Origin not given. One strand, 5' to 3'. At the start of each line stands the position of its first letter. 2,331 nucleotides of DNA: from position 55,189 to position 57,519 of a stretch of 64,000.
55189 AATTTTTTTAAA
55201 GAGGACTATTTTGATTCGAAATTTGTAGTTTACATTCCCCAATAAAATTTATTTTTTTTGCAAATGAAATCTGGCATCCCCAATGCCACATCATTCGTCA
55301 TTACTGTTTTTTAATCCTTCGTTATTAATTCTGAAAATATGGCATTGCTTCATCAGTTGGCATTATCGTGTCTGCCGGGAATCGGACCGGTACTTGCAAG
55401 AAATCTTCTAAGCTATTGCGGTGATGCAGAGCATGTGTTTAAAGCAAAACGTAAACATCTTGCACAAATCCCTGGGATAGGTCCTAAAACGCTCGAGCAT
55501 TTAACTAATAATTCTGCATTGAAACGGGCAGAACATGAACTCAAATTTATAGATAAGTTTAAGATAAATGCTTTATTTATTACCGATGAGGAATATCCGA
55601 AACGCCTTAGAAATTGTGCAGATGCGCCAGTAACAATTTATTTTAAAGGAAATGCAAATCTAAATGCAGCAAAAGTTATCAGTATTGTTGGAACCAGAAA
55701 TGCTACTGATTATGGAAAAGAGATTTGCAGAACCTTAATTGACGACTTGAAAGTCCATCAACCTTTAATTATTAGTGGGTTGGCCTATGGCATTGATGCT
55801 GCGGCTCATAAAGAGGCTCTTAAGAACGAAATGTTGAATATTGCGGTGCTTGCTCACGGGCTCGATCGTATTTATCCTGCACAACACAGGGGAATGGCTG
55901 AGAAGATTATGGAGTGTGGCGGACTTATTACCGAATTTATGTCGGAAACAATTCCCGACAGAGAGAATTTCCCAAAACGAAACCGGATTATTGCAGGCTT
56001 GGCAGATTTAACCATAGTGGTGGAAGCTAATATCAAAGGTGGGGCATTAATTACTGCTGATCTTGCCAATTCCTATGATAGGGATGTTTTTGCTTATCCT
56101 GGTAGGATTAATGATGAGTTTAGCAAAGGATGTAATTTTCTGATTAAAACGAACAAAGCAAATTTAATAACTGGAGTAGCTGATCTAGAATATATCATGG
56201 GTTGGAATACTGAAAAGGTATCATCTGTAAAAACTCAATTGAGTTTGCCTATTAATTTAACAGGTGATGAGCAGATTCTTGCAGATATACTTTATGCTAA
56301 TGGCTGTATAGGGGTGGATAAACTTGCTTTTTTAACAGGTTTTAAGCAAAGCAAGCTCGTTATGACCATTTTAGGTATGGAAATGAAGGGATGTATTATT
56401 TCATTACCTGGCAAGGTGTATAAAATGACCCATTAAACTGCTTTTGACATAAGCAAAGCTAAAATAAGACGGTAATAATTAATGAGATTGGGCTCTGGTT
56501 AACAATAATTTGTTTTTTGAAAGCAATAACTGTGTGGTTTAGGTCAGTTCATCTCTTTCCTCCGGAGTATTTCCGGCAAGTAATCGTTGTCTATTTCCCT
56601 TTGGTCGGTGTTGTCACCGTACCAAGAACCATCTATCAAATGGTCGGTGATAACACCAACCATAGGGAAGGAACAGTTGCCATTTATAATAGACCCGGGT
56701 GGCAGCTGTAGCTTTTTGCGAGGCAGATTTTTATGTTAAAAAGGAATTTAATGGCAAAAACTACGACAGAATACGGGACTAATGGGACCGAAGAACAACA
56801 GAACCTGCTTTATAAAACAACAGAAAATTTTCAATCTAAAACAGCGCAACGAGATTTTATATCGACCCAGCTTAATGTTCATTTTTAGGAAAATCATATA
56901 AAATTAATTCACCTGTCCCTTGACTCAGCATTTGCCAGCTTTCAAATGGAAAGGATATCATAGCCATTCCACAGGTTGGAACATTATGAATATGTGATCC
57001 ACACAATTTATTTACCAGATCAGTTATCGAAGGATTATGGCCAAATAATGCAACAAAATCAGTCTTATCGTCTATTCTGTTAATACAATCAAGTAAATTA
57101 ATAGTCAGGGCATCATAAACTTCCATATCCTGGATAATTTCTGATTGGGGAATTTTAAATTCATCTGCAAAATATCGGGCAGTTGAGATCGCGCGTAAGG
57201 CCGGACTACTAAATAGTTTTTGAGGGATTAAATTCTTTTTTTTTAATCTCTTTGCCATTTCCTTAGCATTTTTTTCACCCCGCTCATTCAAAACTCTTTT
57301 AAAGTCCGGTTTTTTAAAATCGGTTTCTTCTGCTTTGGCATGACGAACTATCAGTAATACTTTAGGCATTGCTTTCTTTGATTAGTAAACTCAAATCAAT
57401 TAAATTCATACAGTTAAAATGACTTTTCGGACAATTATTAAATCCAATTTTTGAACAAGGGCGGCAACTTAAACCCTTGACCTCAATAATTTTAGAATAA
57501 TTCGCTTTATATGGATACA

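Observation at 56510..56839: Second copy of the structured element, between convergent dprA and sixA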

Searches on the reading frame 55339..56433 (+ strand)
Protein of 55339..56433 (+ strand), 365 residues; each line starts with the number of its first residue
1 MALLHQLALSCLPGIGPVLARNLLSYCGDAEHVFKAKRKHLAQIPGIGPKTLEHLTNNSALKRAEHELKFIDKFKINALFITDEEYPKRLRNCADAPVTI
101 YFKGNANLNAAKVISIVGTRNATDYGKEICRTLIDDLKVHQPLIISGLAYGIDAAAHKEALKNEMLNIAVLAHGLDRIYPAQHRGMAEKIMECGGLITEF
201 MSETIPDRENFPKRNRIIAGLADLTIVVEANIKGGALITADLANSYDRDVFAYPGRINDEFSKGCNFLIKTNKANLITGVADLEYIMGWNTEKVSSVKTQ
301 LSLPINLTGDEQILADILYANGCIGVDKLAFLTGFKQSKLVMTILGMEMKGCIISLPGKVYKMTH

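Call 13: find_related_loci(query=window:55339-56433:+, collection=genome_contigs, flank=3000)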
Query window:55339-56433:+ (365 aa) in genome_contigs; peptide patterns used: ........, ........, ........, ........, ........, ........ (x = any residue, [..] = any of these).
80 stretches matched a pattern; 4 encode a relative of the query (tblastn E <= 1e-3); 4 distinct loci.
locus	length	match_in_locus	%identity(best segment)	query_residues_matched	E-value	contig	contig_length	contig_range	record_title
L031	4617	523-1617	98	1-365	0e+0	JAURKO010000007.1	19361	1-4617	MAG: Daejeonella sp. isolate SFB_Fresh_Co_79 k141_115765, whole genome shotgun sequence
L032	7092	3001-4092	90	1-364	0e+0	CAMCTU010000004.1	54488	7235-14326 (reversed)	MAG: Sphingobacterium thalpophilum isolate MsE-30jul19-90 genome assembly, contig: MsE-30jul19-C752, whole genome shotgu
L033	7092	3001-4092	83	1-364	0e+0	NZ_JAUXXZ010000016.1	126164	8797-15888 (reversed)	MAG: Daejeonella sp. isolate C18_concoct.bin.0_sub C18_k141_197356, whole genome shotgun sequence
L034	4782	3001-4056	49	12-363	9e-109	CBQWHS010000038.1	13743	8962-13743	MAG TPA_asm: uncultured Chryseosolibacter sp. isolate SRR11839389_concoct_92 genome assembly, contig: ERZ27397411.2441,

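Call 67: search_protein_families(library=pfam, proteins=[window:55339-56433:+])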
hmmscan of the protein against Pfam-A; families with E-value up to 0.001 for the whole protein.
window:55339-56433:+ (365 aa): 7 families
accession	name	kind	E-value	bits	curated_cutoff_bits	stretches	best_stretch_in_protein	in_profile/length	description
PF02481.21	DNA_processg_A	-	2e-75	253.1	29.6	1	72-276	3-209/212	DNA recombination-mediator protein A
PF14520.12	HHH_5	-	1.5e-08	35.4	27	1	12-53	7-49/57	Helix-hairpin-helix domain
PF00633.29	HHH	-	2e-07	31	24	0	31-54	3-26/30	Helix-hairpin-helix motif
PF12836.13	HHH_3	-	6.4e-05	23.4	27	1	9-55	16-60/65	Helix-hairpin-helix motif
PF12826.13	HHH_2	-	0.00038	21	27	1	12-51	8-47/64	Helix-hairpin-helix motif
PF21176.3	RecR_HhH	-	0.00042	20.5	27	0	8-17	7-16/45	RecR, helix-hairpin-helix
PF11798.14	IMS_HHH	-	0.00059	20.4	24.4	0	2-23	6-27/32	IMS family HHH motif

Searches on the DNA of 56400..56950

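Call 6: search_rna_families(source=window, start=56400, end=56950, threshold=evalue, max_evalue=10, show_alignments=3)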
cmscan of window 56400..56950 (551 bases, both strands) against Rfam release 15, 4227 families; matches with E-value up to 10: 9.
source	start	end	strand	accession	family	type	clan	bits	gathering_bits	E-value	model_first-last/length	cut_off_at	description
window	56584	56680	-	RF01028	mir-633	Gene; miRNA;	-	30.9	90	0.00018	1-85/85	no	mir-633 microRNA precursor family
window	56632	56696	-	RF02056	STnc390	Gene; sRNA;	-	24.5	50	0.005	1-60/60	no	Salmonella sRNA STnc390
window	56622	56684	-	RF02631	Hrs13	Gene; sRNA;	-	18.6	52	0.045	1-82/82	no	Hfq-regulated sRNA 13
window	56696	56753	+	RF03084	DUF2815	Gene; sRNA;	-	18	41.2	1.3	1-62/62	no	DUF2815 RNA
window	56582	56678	-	RF04223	MIR2619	Gene; miRNA;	-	17.9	113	0.093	1-202/202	no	MIR2619 microRNA precursor family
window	56446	56479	+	RF01759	sucC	Cis-reg;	-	15.9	50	1.5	1-70/70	no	sucC RNA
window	56543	56665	-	RF02157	NPPA-AS1_2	Gene; lncRNA;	-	15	60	7.8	1-150/150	no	NPPA antisense RNA 1 conserved region 2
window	56593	56675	-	RF00678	mir-140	Gene; miRNA;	-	14.2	70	2.9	1-79/79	no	mir-140 microRNA precursor family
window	56588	56675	+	RF00678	mir-140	Gene; miRNA;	-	12.5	70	9.1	1-79/79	no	mir-140 microRNA precursor family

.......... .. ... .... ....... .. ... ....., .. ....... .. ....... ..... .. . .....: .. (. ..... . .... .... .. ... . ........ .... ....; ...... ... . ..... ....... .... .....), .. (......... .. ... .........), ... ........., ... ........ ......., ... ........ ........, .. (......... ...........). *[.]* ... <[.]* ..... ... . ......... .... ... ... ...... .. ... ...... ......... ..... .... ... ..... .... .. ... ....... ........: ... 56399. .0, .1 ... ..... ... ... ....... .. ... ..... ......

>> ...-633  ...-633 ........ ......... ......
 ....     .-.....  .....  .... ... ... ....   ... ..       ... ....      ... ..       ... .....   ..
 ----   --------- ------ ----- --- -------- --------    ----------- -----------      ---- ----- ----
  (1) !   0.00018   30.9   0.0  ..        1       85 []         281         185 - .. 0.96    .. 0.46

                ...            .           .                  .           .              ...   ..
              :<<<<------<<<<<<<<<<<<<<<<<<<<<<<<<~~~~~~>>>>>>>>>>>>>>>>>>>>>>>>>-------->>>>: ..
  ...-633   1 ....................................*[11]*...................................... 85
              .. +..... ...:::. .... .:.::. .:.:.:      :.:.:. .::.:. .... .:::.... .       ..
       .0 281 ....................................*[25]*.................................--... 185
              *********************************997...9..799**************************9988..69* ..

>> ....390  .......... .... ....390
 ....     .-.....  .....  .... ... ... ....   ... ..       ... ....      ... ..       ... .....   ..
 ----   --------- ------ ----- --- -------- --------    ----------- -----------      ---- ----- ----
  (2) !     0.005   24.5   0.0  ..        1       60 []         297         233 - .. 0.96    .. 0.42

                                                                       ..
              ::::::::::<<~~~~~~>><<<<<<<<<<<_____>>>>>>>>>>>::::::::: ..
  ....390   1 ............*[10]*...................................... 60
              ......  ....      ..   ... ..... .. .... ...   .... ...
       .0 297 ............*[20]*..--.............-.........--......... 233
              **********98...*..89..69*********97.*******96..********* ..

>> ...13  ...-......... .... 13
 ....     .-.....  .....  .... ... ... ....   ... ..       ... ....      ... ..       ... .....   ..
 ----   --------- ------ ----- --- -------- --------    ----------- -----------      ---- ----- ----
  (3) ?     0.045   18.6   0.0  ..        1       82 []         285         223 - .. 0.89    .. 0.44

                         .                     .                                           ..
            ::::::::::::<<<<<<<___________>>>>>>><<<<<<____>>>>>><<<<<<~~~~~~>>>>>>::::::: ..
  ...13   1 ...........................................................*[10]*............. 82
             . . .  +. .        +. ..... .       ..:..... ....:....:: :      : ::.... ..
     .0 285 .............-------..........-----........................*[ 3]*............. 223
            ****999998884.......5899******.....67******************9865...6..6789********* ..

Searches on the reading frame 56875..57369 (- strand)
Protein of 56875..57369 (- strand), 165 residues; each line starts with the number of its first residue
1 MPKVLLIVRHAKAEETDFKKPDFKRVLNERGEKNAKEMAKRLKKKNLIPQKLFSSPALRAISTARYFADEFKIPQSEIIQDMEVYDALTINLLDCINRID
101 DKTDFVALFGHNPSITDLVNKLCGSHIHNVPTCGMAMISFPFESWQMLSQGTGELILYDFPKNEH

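Call 67: search_protein_families(library=pfam, proteins=[window:56875-57369:-])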
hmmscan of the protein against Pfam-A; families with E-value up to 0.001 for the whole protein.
window:56875-57369:- (165 aa): 1 family
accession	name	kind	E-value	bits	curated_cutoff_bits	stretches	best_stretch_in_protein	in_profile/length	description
PF00300.27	His_Phos_1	-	5.2e-10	39.7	21.7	1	5-74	1-70/194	Histidine phosphatase superfamily (branch 1)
